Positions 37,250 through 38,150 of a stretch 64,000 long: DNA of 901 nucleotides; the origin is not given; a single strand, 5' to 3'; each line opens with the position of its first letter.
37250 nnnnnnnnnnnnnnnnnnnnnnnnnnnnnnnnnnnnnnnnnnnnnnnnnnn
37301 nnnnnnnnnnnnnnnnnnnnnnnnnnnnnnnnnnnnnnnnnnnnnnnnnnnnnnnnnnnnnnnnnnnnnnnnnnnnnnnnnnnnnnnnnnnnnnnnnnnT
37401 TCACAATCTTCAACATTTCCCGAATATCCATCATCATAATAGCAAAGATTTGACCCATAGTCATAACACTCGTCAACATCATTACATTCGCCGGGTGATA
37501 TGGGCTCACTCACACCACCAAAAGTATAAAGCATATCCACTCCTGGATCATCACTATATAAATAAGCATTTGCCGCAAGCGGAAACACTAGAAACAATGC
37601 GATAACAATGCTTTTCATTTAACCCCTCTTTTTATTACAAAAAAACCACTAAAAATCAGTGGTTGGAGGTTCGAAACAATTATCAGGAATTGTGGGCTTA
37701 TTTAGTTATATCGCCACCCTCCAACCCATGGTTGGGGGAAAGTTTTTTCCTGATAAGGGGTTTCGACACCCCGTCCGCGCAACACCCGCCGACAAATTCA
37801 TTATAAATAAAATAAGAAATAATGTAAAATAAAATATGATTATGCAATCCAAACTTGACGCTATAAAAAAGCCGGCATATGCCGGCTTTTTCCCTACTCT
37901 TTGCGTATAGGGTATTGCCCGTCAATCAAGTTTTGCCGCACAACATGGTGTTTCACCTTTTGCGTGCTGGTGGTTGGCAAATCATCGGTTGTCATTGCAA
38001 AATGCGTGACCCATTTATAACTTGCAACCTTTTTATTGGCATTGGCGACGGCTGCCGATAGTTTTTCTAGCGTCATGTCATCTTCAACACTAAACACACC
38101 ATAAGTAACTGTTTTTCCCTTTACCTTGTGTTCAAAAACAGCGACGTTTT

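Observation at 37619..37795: Copy 2 leader: the 3' switch region is nearly identical to copy 1 although the downstream coding sequences diverge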

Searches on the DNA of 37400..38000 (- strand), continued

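Call 64: search_with_rna_model(model_id=R1, sources=[L107, L108, L109, L110, L111, L112, L113, L114, L115, L116, L117, L118, L119, L120, L121, L122, L123, L124, L125, L126, L127, L128, L129, L130, L008, L093], max_evalue=0.001)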
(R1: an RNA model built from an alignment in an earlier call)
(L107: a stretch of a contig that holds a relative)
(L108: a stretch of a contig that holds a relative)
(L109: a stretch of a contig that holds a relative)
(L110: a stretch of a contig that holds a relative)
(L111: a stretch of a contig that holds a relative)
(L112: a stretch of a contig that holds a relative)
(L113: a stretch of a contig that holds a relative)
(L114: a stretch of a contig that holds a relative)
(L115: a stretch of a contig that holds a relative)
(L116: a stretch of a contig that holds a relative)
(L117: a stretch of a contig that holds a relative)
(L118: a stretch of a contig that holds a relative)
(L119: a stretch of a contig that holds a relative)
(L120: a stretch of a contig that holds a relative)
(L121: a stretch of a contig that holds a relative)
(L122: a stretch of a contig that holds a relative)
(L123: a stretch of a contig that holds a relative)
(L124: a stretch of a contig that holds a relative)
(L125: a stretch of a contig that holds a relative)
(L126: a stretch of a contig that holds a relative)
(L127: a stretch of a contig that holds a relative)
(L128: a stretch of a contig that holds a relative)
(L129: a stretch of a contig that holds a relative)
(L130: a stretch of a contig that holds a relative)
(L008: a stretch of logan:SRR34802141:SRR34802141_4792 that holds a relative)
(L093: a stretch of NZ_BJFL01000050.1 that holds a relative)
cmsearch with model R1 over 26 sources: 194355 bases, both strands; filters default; matches with E-value up to 0.001: 28.
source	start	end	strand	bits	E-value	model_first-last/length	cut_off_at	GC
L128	4101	4239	+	135.9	3.5e-32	1-147/147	no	0.43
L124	3971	4123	-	129.1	1.7e-30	1-147/147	no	0.41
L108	5041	5202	-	128.7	2.3e-30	1-147/147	no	0.43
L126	7670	7804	-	128.3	2.9e-30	1-147/147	no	0.44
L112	399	530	+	126.9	6.4e-30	1-147/147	no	0.44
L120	1605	1762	-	126.8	6.7e-30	1-147/147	no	0.44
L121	3607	3765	+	124.9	2e-29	1-147/147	no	0.4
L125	5138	5293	-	118.8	7e-28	1-147/147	no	0.4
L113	5477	5634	-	118.1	1e-27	1-147/147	no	0.46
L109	4573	4722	+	110.4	9.1e-26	1-147/147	no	0.42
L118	1535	1699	+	109.7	1.4e-25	1-147/147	no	0.41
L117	3146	3281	+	109.5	1.6e-25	1-147/147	no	0.45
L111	1885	2041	-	107.1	6.3e-25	1-147/147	no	0.45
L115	96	226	+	105.5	1.6e-24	1-147/147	no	0.43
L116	412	609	+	104.3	3.1e-24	1-147/147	no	0.42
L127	3517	3711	-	101.4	1.7e-23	1-147/147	no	0.39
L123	6433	6627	-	101.4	1.7e-23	1-147/147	no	0.42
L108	507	696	-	101.2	1.9e-23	1-147/147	no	0.44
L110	7347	7530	-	101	2.1e-23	1-147/147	no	0.41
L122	5641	5807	-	99.6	4.8e-23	1-147/147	no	0.41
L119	6848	6979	+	98.8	7.6e-23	1-147/147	no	0.42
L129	2557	2760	-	96.8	2.5e-22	1-147/147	no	0.45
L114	7508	7718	+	96.4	3.2e-22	1-147/147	no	0.45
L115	1114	1314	-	93.1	2.1e-21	1-147/147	no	0.46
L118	7611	7812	-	90.6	9.1e-21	1-147/147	no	0.39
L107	2827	3026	-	87.3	6.2e-20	1-147/147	no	0.41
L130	1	118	+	70.2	1.2e-15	29-147/147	5'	0.37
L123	1759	1971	+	69.8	1.6e-15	1-147/147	no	0.47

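Call 70: search_rna_families(sources=[L078, L130, L105, L046, L013, L117, L049, L044], threshold=evalue, max_evalue=1)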
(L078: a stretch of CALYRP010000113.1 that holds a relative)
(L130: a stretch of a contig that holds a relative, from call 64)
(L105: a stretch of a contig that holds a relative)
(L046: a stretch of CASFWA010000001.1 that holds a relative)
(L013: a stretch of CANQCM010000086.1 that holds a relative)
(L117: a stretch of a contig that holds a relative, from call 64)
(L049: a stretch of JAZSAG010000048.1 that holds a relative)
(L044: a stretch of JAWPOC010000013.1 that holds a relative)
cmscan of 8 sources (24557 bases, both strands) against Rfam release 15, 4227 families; matches with E-value up to 1: 10.
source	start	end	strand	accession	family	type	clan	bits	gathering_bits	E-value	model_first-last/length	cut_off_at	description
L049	3403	3486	+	RF01061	mir-548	Gene; miRNA;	-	67.2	90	6.7e-12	1-84/84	no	mir-548 microRNA precursor family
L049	3409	3480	+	RF00455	mir-15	Gene; miRNA;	CL00085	48.5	57.3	1e-09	1-88/88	no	mir-15 microRNA precursor family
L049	3409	3480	-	RF00455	mir-15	Gene; miRNA;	CL00085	48.5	57.3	1e-09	1-88/88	no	mir-15 microRNA precursor family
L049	3400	3489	-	RF04140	mir-3118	Gene; miRNA;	-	43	89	6.7e-06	1-76/76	no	mir-3118 microRNA precursor family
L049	3408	3481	+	RF04140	mir-3118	Gene; miRNA;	-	42.6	89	9e-06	1-76/76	no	mir-3118 microRNA precursor family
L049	3418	3471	-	RF04258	mir-994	Gene; miRNA;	-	28.6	93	0.054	1-81/81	no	mir-994 microRNA precursor family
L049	3429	3494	-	RF00512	Leu_leader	Cis-reg; leader;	-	27.9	50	0.048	3-148/148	5'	Leucine operon leader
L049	3407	3482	-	RF03283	mir-1010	Gene; miRNA;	-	26.8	70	0.057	1-93/93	no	mir-1010 microRNA precursor family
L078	57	181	-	RF00512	Leu_leader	Cis-reg; leader;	-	24.5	50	0.37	1-148/148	no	Leucine operon leader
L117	2146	2299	+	RF02600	BASRCI27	Gene; sRNA;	-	21.9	59.8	0.65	1-167/167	no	Brucella sRNA CI27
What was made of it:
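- On Any Rfam 15 family (4227 covariance models): With E<=1 on 8 loci that carry the leader, no hit overlaps a leader (call 70).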
